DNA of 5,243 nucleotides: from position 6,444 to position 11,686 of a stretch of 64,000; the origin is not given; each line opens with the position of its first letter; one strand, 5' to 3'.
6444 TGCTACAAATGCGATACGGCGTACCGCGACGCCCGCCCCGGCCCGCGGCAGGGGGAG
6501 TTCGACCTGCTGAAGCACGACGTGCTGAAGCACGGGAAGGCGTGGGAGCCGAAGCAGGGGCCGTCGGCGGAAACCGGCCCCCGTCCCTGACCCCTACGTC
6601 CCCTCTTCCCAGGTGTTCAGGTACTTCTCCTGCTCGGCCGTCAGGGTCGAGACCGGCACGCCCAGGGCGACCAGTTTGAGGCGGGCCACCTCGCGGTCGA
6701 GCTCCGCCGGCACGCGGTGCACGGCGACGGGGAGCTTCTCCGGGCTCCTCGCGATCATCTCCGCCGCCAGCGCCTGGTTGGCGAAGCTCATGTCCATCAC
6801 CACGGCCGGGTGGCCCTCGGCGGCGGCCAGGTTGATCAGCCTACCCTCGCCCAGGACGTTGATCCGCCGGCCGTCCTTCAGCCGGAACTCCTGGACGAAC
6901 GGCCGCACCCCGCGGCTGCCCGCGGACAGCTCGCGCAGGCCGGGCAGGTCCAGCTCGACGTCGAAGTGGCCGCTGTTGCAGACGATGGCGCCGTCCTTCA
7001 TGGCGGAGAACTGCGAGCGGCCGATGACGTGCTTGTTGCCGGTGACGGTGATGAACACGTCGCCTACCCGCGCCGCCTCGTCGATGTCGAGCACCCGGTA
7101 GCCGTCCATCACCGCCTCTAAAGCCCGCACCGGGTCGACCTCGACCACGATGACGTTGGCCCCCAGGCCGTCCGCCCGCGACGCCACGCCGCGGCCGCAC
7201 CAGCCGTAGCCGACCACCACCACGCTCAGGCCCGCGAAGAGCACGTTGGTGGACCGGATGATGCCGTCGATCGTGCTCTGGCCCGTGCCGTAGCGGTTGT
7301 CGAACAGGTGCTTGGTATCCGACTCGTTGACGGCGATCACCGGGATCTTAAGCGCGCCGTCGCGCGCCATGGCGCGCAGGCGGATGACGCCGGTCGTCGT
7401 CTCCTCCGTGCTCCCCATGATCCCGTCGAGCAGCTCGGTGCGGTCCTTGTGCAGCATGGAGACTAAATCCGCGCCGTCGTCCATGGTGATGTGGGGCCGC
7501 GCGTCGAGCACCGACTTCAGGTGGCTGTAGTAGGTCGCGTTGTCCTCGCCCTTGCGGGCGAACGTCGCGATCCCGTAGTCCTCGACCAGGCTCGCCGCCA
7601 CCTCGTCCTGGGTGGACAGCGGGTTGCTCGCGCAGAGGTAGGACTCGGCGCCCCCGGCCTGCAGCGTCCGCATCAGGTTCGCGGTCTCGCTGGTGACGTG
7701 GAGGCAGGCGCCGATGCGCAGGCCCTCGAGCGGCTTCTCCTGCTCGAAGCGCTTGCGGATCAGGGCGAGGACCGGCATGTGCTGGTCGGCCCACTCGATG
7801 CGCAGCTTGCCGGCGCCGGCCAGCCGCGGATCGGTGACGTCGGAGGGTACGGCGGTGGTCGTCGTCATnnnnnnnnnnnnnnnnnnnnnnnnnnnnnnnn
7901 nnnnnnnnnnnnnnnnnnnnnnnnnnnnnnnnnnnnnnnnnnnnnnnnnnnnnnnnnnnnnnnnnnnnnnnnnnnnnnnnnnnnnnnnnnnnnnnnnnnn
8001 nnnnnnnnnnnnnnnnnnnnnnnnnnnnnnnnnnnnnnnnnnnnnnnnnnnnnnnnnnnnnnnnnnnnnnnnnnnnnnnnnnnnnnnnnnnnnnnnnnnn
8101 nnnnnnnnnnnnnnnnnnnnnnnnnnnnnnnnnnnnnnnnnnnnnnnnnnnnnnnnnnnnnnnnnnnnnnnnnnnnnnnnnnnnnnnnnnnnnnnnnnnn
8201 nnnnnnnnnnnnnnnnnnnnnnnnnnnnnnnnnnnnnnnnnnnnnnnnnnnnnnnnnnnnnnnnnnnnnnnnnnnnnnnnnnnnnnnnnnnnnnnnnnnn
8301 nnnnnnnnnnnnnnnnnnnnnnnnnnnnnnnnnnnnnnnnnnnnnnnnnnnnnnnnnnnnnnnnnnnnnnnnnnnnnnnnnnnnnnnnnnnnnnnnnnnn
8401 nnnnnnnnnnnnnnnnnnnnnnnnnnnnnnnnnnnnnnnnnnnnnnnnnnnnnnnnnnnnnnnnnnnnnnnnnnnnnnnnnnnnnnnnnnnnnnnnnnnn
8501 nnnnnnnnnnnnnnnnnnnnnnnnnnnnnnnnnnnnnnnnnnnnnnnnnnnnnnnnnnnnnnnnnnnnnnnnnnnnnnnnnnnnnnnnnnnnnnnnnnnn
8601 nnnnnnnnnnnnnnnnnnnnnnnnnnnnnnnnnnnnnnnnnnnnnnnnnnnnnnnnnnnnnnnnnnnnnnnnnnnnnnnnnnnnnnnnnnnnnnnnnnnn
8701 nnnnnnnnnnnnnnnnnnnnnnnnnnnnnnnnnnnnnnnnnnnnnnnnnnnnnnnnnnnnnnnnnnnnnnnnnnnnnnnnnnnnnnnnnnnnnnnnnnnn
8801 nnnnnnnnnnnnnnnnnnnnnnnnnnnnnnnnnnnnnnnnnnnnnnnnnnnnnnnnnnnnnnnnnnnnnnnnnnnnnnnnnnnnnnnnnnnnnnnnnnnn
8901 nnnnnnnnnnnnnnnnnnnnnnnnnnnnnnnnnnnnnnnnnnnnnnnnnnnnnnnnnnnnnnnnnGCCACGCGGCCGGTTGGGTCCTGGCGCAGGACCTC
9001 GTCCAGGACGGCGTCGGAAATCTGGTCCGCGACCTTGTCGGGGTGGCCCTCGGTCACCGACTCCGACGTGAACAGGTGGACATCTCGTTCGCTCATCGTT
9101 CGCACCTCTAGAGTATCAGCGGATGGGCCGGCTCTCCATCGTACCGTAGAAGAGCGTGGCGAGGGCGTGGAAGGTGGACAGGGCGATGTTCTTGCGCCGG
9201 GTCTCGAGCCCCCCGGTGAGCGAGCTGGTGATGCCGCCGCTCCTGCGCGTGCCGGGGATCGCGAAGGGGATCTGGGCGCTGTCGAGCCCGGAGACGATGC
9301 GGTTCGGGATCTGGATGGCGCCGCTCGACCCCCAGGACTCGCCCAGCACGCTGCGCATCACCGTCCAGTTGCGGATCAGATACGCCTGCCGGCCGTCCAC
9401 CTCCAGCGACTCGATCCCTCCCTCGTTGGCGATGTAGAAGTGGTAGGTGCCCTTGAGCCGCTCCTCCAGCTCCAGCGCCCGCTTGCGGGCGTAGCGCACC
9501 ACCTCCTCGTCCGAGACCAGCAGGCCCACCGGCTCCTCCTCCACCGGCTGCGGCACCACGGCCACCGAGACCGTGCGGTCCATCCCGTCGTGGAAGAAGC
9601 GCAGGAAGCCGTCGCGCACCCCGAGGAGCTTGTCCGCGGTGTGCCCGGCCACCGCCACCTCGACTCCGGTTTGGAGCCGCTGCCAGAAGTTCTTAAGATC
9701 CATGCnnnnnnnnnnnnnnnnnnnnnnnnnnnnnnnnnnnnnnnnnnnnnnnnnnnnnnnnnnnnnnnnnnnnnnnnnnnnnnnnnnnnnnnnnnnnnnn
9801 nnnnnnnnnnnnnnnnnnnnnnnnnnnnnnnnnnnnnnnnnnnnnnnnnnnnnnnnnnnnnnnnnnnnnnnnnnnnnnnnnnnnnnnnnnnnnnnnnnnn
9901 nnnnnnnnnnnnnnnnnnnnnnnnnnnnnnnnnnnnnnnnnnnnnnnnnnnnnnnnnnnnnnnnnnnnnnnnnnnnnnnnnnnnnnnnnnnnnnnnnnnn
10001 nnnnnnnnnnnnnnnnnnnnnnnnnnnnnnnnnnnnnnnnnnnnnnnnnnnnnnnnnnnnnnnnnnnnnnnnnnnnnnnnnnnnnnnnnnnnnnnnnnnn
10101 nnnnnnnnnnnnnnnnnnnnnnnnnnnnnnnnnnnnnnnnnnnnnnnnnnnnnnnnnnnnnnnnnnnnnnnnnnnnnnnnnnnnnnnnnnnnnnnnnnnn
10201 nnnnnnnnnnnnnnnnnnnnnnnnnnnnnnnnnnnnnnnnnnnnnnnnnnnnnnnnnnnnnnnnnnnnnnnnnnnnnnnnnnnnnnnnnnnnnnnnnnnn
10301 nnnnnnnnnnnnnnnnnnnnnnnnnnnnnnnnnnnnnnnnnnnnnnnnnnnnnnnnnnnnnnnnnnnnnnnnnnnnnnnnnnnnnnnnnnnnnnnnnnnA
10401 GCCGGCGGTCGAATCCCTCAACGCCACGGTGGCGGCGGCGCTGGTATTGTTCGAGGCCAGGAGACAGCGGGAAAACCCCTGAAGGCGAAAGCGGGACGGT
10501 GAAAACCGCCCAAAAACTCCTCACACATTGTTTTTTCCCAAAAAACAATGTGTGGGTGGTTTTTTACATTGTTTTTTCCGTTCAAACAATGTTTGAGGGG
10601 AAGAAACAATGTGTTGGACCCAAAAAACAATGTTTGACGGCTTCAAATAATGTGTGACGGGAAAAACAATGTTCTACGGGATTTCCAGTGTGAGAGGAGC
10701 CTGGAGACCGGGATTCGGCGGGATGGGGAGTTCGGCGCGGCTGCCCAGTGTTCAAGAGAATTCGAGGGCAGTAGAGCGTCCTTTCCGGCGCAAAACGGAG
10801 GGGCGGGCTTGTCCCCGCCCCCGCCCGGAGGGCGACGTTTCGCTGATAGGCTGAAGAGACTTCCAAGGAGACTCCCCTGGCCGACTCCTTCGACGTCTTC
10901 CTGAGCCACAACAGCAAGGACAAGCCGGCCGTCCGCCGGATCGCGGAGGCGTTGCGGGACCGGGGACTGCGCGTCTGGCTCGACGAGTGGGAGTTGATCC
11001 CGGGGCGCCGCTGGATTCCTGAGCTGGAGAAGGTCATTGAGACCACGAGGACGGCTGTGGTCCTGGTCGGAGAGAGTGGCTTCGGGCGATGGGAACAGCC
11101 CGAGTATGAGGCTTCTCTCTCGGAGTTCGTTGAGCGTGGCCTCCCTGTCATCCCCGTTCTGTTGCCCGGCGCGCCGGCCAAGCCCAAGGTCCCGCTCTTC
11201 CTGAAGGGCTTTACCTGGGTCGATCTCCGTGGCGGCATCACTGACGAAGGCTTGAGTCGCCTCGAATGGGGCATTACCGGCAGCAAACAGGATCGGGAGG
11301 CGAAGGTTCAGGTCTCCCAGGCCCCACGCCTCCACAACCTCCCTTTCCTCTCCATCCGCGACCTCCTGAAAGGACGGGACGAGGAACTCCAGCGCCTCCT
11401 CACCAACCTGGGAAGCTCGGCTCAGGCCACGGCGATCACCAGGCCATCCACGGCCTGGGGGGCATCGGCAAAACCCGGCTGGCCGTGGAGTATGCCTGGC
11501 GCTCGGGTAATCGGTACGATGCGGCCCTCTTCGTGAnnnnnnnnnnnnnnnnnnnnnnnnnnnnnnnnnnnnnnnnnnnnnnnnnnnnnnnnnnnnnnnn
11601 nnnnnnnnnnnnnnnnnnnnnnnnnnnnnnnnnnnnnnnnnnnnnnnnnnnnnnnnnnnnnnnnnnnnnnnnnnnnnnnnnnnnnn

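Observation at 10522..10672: AT-rich, helically phased array of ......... motifs immediately upstream of the TIR-STAND gene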

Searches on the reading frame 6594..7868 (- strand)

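Call 10: search_protein_families(library=pfam, proteins=[window:6594-7868:-], max_evalue=0.01)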
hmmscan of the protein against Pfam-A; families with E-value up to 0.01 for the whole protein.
window:6594-7868:- (424 aa): 5 families
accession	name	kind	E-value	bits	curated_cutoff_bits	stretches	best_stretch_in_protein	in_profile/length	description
PF05221.23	AdoHcyase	-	1.9e-59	201.7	25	2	11-142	4-139/299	S-adenosyl-L-homocysteine hydrolase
PF00670.27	AdoHcyase_NAD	-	1.1e-51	175.7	27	1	191-351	1-161/162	S-adenosyl-L-homocysteine hydrolase, NAD binding domain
PF02826.25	2-Hacid_dh_C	-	7.6e-10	38.9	25.1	1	212-300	35-127/178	D-isomer specific 2-hydroxyacid dehydrogenase, NAD binding domain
PF07991.19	KARI_N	-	0.00021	21.3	20.6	1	213-304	4-99/165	Acetohydroxy acid isomeroreductase, NADPH-binding domain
PF02254.24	TrkA_N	-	0.0019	18.9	23.8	1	216-263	1-48/116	TrkA-N domain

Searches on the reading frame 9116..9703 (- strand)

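Call 10: search_protein_families(library=pfam, proteins=[window:9116-9703:-], max_evalue=0.01)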
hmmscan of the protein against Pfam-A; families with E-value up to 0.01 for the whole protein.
window:9116-9703:- (195 aa): 1 family
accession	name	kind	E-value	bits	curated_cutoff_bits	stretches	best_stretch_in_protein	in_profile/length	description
PF01931.24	NTPase_I-T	-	2.5e-12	47.4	25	1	25-183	7-160/162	Protein of unknown function DUF84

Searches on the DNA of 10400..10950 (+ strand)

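Call 12: search_dna_similar(query=window:10480-10880:+, collection=plasmids, mode=distant, max_evalue=0.01)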
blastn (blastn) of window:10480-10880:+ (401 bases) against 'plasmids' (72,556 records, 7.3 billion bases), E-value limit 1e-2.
No match.

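Call 13: search_dna_similar(query=window:10480-10880:+, collection=phages, mode=distant, max_evalue=0.01)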
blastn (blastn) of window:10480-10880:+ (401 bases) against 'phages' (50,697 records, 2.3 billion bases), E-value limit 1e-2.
No match.
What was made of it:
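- There is no match in the plasmid or phage collections (calls 12, 13).
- Tried and rejected: Plasmid and phage BLAST of 10480-10880: no match (calls 12, 13).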

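Call 60: search_rna_families(source=window, start=10400, end=10950, threshold=evalue, max_evalue=1)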
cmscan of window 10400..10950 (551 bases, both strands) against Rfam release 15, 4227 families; matches with E-value up to 1: 17.
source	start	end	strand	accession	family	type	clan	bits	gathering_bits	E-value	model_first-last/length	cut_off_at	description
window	10512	10586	+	RF02362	Yfr10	Gene; sRNA;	-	30.2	43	0.015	1-78/78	no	Cyanobacterial functional RNA 10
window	10514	10632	+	RF02365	Yfr17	Gene; sRNA;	-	27.9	50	0.0041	1-264/264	no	Cyanobacterial functional RNA 17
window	10553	10627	+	RF04174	MIR4208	Gene; miRNA;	-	27.2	140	0.054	1-191/191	no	MIR4208 microRNA precursor family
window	10512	10565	+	RF00962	mir-586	Gene; miRNA;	-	24.7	89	0.0071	1-87/87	no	mir-586 microRNA precursor family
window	10531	10611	+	RF02733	ToxT_thermometer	Cis-reg; thermoregulator;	-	24.5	81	0.11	1-71/71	no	ToxT 5' UTR thermometer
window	10519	10598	+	RF03370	mir-2566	Gene; miRNA;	-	22.7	86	0.1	1-83/83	no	mir-2566 microRNA precursor family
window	10524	10613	-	RF03933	MIR6445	Gene; miRNA;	-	22.5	100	0.055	1-117/117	no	MIR6445 microRNA precursor family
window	10521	10612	-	RF01820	RsaE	Gene; sRNA;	-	21.9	79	0.27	1-112/112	no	RNA Staph. aureus E (RoxS)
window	10516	10601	+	RF04009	mir-754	Gene; miRNA;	-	21.5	84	0.15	1-78/78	no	mir-754 microRNA precursor family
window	10526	10611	+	RF04147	MIR6224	Gene; miRNA;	-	20.4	171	0.11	1-176/176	no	MIR6224 microRNA precursor family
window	10560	10618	+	RF00932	mir-471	Gene; miRNA;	-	19.9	80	0.21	1-66/66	no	mir-471 microRNA precursor family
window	10505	10680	+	RF00433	Hsp90_CRE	Cis-reg; thermoregulator;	-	19.9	50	0.38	1-152/152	no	Hsp90 cis-regulatory element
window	10559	10622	+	RF04067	mir-4520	Gene; miRNA;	-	19.8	90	0.082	1-70/70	no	mir-4520 microRNA precursor family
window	10503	10572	-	RF00962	mir-586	Gene; miRNA;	-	19.8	89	0.19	1-87/87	no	mir-586 microRNA precursor family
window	10544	10634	+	RF04099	MIR837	Gene; miRNA;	-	18.9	117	0.48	1-122/122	no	MIR837 microRNA precursor family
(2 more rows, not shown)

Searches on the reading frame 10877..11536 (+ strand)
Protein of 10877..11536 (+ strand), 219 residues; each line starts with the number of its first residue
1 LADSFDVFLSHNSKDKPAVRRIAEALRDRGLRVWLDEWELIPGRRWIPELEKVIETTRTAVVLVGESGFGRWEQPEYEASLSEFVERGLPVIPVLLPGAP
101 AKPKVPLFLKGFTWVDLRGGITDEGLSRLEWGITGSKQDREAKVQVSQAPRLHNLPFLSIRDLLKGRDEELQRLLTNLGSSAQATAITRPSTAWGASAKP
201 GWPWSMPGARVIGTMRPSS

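Call 10: search_protein_families(library=pfam, proteins=[window:10877-11536:+], max_evalue=0.01)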
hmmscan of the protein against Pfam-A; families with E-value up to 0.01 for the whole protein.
window:10877-11536:+ (219 aa): 2 families
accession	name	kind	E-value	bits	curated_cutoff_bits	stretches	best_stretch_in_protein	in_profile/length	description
PF13676.11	TIR_2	-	2e-25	90.1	28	1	7-128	1-120/122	TIR domain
PF01582.25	TIR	-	2.3e-06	28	21.3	1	5-96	2-96/179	TIR domain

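Call 71: search_protein_families(library=padloc, proteins=[window:10877-11536:+], max_evalue=0.001)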
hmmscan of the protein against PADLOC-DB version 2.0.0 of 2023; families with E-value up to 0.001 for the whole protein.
window:10877-11536:+ (219 aa): 9 families
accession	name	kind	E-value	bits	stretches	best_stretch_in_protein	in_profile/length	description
PDLC05062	PDC-S66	-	1.5e-11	42.3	1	4-82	148-228/282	-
PDLC02012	SAVED5--SAVED_TIR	-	9.2e-11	39.5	1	6-66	15-75/404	-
PDLC03957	bSEFIR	-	8.3e-10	37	1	11-56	47-92/412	-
PDLC00422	ThsB1|ThsB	-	1.3e-05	22.8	1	3-36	39-72/194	TIR-like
PDLC02403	Aga_TIR-PNTD1-PNTD2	-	3.7e-05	20.9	1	7-64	5-63/443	Class I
PDLC00436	ThsB1|ThsB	-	7.6e-05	20.3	1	6-38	37-69/183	TIR-like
PDLC02421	Aga_TIR-PNTD1-PNTD2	-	8.9e-05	19.8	1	7-67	6-67/430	Class I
PDLC00424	ThsB1|ThsB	-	0.00012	20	1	3-66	100-164/234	TIR-like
PDLC00425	ThsB1|ThsB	-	0.00067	16.9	1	4-36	251-283/389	TIR-like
